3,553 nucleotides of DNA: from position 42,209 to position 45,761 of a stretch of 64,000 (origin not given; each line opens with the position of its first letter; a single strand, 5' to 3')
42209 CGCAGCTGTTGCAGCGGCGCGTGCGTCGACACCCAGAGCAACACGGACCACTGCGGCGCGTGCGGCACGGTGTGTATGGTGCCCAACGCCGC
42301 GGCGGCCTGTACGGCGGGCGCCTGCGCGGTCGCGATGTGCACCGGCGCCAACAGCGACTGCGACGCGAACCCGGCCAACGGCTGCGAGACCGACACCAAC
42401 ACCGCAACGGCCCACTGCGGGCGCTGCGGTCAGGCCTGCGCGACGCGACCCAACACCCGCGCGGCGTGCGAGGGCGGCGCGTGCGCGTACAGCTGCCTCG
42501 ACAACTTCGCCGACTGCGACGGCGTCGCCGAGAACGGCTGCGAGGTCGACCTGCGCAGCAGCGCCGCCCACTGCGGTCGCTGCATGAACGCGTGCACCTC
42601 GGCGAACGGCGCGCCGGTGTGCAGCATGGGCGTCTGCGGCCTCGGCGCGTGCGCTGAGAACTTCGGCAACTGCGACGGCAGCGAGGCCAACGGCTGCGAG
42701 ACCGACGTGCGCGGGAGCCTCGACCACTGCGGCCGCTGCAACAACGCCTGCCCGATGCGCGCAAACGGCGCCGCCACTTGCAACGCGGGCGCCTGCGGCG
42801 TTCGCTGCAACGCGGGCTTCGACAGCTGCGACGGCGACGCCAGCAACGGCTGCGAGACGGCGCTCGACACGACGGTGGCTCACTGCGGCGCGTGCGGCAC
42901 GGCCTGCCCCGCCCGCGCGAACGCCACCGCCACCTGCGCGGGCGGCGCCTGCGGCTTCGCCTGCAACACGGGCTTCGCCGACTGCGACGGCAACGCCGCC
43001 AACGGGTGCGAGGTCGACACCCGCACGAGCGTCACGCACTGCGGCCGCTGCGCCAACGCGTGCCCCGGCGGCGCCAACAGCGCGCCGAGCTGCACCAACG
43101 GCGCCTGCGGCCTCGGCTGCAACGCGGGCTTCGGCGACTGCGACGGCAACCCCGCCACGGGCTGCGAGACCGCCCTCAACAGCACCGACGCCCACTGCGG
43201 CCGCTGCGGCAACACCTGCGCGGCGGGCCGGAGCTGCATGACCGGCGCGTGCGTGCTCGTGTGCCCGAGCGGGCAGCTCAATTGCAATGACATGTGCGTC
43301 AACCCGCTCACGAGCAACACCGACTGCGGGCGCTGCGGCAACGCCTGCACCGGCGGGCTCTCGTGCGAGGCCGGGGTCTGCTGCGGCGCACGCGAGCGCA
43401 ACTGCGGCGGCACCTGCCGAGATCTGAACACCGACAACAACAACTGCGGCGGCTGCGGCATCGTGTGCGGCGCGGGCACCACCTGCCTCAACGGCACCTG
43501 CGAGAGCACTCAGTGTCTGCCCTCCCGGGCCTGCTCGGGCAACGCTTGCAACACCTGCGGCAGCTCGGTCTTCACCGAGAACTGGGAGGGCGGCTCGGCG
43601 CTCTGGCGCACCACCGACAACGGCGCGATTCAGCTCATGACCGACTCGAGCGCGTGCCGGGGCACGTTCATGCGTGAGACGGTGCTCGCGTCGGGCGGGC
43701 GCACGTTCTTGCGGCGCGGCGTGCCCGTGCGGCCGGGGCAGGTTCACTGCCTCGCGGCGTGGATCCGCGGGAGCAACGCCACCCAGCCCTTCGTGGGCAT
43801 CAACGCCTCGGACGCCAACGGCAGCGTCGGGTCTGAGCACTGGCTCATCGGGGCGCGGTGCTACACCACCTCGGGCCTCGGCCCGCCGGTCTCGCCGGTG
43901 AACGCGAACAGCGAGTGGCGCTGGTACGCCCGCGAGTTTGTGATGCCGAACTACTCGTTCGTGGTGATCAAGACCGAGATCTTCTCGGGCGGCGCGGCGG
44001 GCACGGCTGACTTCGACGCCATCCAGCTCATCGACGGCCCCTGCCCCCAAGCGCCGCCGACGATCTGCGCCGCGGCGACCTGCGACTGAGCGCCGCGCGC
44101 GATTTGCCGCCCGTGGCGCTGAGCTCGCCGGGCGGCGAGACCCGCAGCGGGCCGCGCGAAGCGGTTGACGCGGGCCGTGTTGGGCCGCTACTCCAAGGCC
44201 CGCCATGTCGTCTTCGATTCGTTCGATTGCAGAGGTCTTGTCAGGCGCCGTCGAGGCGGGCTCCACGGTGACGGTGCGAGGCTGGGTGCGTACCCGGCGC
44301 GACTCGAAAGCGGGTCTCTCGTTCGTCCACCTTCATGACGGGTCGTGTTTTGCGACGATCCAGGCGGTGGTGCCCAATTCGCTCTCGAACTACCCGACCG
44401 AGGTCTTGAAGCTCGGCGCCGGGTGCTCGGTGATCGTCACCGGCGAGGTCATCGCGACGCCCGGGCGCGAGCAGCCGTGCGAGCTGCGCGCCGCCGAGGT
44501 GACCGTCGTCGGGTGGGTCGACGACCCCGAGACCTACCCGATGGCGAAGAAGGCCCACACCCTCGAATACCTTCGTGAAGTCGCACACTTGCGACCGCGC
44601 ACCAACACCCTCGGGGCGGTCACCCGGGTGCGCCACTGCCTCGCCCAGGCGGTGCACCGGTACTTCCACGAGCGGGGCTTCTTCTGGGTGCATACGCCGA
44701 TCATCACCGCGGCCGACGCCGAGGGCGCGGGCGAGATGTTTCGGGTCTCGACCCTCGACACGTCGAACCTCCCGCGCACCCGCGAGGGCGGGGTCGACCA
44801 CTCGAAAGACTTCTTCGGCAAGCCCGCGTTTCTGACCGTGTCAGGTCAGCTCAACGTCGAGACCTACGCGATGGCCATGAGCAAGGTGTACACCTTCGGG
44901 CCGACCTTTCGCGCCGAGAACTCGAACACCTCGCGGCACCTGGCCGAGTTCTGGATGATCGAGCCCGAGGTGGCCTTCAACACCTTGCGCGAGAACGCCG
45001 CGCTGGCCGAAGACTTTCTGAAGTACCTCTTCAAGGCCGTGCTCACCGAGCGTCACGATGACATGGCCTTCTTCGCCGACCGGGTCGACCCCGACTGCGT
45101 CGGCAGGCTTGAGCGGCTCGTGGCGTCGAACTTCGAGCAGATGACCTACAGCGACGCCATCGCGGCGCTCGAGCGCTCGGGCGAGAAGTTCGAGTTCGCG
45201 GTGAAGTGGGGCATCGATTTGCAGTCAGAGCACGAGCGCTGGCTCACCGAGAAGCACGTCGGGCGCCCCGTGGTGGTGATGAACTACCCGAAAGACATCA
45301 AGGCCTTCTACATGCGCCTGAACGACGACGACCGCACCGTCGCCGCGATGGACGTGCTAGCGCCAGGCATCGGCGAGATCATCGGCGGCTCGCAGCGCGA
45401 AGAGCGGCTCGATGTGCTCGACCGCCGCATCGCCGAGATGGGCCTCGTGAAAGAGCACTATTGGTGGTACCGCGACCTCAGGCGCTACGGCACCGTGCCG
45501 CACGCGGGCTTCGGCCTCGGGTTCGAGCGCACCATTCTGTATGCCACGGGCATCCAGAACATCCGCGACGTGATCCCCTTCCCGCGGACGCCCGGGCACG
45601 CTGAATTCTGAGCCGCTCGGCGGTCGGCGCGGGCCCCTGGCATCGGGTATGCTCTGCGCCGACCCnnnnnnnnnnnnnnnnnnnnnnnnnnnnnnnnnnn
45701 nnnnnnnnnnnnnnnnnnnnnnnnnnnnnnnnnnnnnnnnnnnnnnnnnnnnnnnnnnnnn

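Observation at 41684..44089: Shared ~45-aa Cys-rich tandem module (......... ... CDG ... NGCExD) in two separate lipoprotein genes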

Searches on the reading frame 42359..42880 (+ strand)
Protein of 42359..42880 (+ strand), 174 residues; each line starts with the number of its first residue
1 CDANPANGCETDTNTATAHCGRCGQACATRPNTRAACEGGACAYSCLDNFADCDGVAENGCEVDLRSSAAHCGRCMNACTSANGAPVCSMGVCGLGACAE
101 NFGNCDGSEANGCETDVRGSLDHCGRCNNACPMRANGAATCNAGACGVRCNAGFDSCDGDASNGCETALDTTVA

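Call 39: predict_structure(alignment_id=A3)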
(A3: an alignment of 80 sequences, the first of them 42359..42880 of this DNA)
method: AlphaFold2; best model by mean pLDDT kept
length: 174 residues; sequences in the alignment: 80
mean_pLDDT: 95.6   pTM: 0.75
mean pLDDT of the five models: 95.6, 94.4, 93.8, 93.1, 90.5
residues with pLDDT >= 90: 158; 70-90: 16; 50-70: 0; < 50: 0
segments of 3 or more residues with pLDDT < 50: none
pLDDT, mean of each block of 10 residues (from residue 1): 83 96 96 98 98 96 98 98 97 98 96 98 98 96 96 94 93 89
secondary structure, 60 per line:
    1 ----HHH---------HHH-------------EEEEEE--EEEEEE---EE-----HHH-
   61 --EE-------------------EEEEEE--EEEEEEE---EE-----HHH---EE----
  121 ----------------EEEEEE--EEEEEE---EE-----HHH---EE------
elements in order: E33-38 E41-46 E84-89 E92-98 E137-142 E145-150

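Call 48: fold_search(model_id=the predicted structure, library=pdb)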
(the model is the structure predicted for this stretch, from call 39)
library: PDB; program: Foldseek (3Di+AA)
matches with E <= 10: 76; with E <= 0.001: 0
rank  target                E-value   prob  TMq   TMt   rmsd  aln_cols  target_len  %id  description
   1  6pol_B                3.8e-02  0.72  0.29  0.36  12.4       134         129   17  Crystal structure of the human NELL1 EGF1-3-Robo3 FN1 complex (released 2020-05-06)
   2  4d0f                  1.3e-01  0.60  0.34  0.41   6.0       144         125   15  Human Notch1 EGF domains 11-13 mutant T466A (released 2014-05-21)
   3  9b3n_A                1.6e-01  0.25  0.27  0.24  13.0       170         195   15  Human Notch-1 EGFs 20-24 (released 2024-10-16)
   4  6pog_B                2.2e-01  0.23  0.25  0.20  12.5       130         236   16  Crystal structure of the NELL2 EGF1-6-Robo3 FN1 complex (released 2020-05-06)
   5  2bo2_A                2.2e-01  0.16  0.22  0.26  10.3       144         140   12  EGF Domains 1,2,5 of human EMR2, a 7-TM immune system molecule, in complex with calcium. (released 2006-08-09)
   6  4cue                  2.5e-01  0.47  0.34  0.42   5.7       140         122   16  Human Notch1 EGF domains 11-13 mutant T466V (released 2014-05-21)
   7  2bou                  2.9e-01  0.23  0.27  0.32   7.5       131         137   14  EGF Domains 1,2,5 of human EMR2, a 7-TM immune system molecule, in complex with barium. (released 2006-10-18)
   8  9oz8_B                2.9e-01  0.15  0.25  0.08  11.8       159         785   17  Cryo-EM structure of chicken NEL dimer bound with one human NICOL. (released 2026-02-25)
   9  4cuf                  3.7e-01  0.38  0.33  0.41   5.9       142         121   15  Human Notch1 EGF domains 11-13 mutant T466S (released 2014-05-14)
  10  4xlw_C                3.7e-01  0.25  0.30  0.37   6.5       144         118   13  Complex of Notch1 (EGF11-13) bound to Delta-like 4 (N-EGF2) (released 2015-03-04)
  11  4cud                  3.9e-01  0.44  0.35  0.45   5.7       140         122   15  Human Notch1 EGF domains 11-13 mutant fucosylated at T466 (released 2014-05-21)
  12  4xlw_A                4.2e-01  0.21  0.30  0.38   6.2       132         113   14  Complex of Notch1 (EGF11-13) bound to Delta-like 4 (N-EGF2) (released 2015-03-04)
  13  7q3n_U                4.4e-01  0.15  0.21  0.15  11.9       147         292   19  Cryo-EM of the complex between human uromodulin (UMOD)/Tamm-Horsfall protein (THP) and the FimH lectin domain from uro (released 2022-03-16)
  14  4xl1_D                5.0e-01  0.25  0.33  0.42   6.7       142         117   15  Complex of Notch1 (EGF11-13) bound to Delta-like 4 (N-EGF1) (released 2015-03-04)
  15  7pfp_A                5.0e-01  0.15  0.23  0.09  11.9       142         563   20  Full-length cryo-EM structure of the native human uromodulin (UMOD)/Tamm-Horsfall protein (THP) filament (released 2022-03-16)
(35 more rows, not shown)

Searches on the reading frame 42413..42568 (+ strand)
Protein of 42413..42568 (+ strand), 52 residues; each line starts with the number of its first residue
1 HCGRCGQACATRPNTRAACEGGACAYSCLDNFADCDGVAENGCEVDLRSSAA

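Call 49: search_solved_structures(query=A4, max_evalue=10, show_alignments=3)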
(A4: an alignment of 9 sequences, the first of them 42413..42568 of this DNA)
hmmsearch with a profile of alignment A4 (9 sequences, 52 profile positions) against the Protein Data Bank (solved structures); distinct sequences matched with E-value up to 10: 1.
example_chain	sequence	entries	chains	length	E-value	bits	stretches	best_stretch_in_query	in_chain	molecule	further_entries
1ery_A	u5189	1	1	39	0.068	16.9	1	11-44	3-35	PHEROMONE ER-11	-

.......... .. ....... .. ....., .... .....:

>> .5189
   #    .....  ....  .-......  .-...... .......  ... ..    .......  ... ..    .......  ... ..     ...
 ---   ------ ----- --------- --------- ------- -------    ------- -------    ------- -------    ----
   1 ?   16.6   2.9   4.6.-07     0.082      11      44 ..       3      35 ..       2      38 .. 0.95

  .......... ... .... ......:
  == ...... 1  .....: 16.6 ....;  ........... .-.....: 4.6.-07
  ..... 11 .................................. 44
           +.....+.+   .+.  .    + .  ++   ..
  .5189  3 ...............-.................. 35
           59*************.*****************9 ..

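Call 53: search_protein_representatives(alignment_id=A4)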
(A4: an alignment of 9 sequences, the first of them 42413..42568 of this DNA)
Query: 9 sequences, 52 profile positions. Proteins with E-value up to 0.001 (for the whole library): 11049; up to 1e-10: 5565; up to 1e-30: 1833. The best 150 are listed.
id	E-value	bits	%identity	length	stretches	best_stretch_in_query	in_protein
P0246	0.0e+00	1596.5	-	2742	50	2-51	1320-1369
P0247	0.0e+00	1265.9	-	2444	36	1-51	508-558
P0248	0.0e+00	1263.6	-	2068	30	1-52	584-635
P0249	0.0e+00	1226.8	-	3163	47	1-49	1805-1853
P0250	0.0e+00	1101.1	-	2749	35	1-48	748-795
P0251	0.0e+00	1075.7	-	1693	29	1-49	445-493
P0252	0.0e+00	1038.0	-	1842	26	1-49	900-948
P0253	0.0e+00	1036.6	-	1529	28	1-50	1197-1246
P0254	0.0e+00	1017.3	-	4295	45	1-49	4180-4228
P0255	0.0e+00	993.1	-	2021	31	1-50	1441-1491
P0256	0.0e+00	987.9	-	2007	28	2-50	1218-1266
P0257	4.1e-295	968.6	-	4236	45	1-48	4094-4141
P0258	9.3e-278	913.0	-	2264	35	2-51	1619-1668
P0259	2.1e-267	879.8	-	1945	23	2-51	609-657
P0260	1.7e-266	877.0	-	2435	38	2-50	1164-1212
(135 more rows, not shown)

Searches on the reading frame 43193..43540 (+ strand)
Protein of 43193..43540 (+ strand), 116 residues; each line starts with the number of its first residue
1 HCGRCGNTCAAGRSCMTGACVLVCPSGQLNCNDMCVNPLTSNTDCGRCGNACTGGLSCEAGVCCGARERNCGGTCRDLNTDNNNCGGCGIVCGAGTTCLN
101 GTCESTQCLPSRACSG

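Call 13: search_protein_families(library=pfam, proteins=[window:43193-43540:+], max_evalue=10)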
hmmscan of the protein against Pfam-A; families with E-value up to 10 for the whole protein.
window:43193-43540:+ (116 aa): 2 families
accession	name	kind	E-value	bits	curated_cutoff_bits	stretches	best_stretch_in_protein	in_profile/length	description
PF04885.19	Stig1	-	7.6e-13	49.2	24.1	3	18-63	37-82/85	Stigma-specific STIG1-like protein family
PF00037.32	Fer4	-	0.48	10.8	21.1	1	18-27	12-21/24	4Fe-4S binding domain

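Call 71: search_protein_families(library=ncbifam, proteins=[window:43193-43516:+], max_evalue=1)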
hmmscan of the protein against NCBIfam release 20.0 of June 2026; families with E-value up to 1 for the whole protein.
window:43193-43516:+ (108 aa): 1 family
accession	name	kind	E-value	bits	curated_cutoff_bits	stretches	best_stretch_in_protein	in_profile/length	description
NF041328.1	C_rich_MXAN6577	subfamily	2.1e-19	69.9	100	2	1-63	82-144/145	MXAN_6577-like cysteine-rich protein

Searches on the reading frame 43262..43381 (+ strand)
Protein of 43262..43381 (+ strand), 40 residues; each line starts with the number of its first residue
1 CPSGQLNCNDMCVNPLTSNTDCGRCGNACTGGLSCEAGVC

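Call 66: search_protein_families(library=pfam, alignment_id=A5, max_evalue=0.01)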
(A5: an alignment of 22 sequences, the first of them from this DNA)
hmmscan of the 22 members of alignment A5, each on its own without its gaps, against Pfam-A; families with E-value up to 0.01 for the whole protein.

A. member 1, seq(40 aa): 1 family
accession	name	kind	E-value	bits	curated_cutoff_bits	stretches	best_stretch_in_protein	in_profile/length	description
PF04885.19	Stig1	-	1.9e-05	25.5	24.1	1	1-40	43-82/85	Stigma-specific STIG1-like protein family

B. families by the number of members that match (of 22 scanned): 1 family
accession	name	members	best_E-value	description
PF04885.19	Stig1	22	2.8e-08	Stigma-specific STIG1-like protein family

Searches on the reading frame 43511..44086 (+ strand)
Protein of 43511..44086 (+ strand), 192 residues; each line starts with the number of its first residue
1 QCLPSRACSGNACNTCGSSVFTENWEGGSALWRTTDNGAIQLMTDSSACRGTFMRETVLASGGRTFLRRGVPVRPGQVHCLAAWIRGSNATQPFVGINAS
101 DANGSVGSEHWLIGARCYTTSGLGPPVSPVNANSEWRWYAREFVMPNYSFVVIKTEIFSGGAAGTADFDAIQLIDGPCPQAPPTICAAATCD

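Call 12: find_homologous_proteins(query=window:43511-44086:+, max_evalue=0.001)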
Query window:43511-44086:+ (192 aa): 5 proteins with E <= 0.001 among 104 candidates.
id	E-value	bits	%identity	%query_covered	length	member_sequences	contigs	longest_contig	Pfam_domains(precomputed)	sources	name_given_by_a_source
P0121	4.8e-83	296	67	99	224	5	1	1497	-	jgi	jgi:hypothetical protein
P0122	9.1e-83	295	66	99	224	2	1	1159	-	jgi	-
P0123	3.8e-82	293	66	99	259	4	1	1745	PF04885.20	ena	-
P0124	1.4e-59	219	65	78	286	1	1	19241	-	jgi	jgi:hypothetical protein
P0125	3.7e-59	218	51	98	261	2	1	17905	-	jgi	jgi:hypothetical protein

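Call 13: search_protein_families(library=pfam, proteins=[window:43511-44086:+], max_evalue=10)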
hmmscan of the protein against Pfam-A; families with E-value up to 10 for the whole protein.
window:43511-44086:+ (192 aa): 0 families

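Call 23: predict_structure(alignment_id=A2)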
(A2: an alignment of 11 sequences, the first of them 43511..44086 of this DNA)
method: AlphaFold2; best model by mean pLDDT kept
length: 192 residues; sequences in the alignment: 11
mean_pLDDT: 76.0   pTM: 0.78
mean pLDDT of the five models: 76.0, 75.8, 71.0, 66.0, 54.5
residues with pLDDT >= 90: 39; 70-90: 106; 50-70: 24; < 50: 23
segments of 3 or more residues with pLDDT < 50: 1-16, 186-192
pLDDT, mean of each block of 10 residues (from residue 1): 28 48 84 86 71 81 84 91 85 89 80 75 73 81 91 88 84 86 49 26
secondary structure, 60 per line:
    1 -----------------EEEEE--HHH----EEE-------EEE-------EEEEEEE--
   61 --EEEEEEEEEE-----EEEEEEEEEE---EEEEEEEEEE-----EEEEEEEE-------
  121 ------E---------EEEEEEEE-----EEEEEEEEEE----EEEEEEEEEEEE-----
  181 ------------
elements in order: E18-22 E32-34 E42-44 E52-58 E63-72 E78-87 E91-100 E106-113 E137-144 E150-159 E164-175

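Call 71: search_protein_families(library=ncbifam, proteins=[window:43511-44086:+], max_evalue=1)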
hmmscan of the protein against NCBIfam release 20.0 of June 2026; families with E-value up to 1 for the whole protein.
window:43511-44086:+ (192 aa): 1 family
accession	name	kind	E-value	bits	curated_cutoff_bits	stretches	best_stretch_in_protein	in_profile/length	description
NF041664.1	RNAP_arch_Epp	equivalog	0.0086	16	50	1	9-27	11-29/57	transcription elongation factor subunit Spt4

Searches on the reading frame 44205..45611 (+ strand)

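Call 54: search_protein_families(library=pfam, proteins=[window:44205-45611:+], max_evalue=0.001)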
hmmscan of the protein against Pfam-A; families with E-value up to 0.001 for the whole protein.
window:44205-45611:+ (468 aa): 3 families
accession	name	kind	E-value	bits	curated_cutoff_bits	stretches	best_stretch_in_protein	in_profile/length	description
PF00152.25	tRNA-synt_2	-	3.2e-63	214.1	25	1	126-462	8-307/308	tRNA synthetases class II (D, K and N)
PF01336.31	tRNA_anti-codon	-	7.8e-13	48.6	27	1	22-101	1-74/75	OB-fold nucleic acid binding domain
PF01409.25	tRNA-synt_2d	-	0.0006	19.8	19.8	0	430-456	209-235/246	tRNA synthetases class II core domain (F)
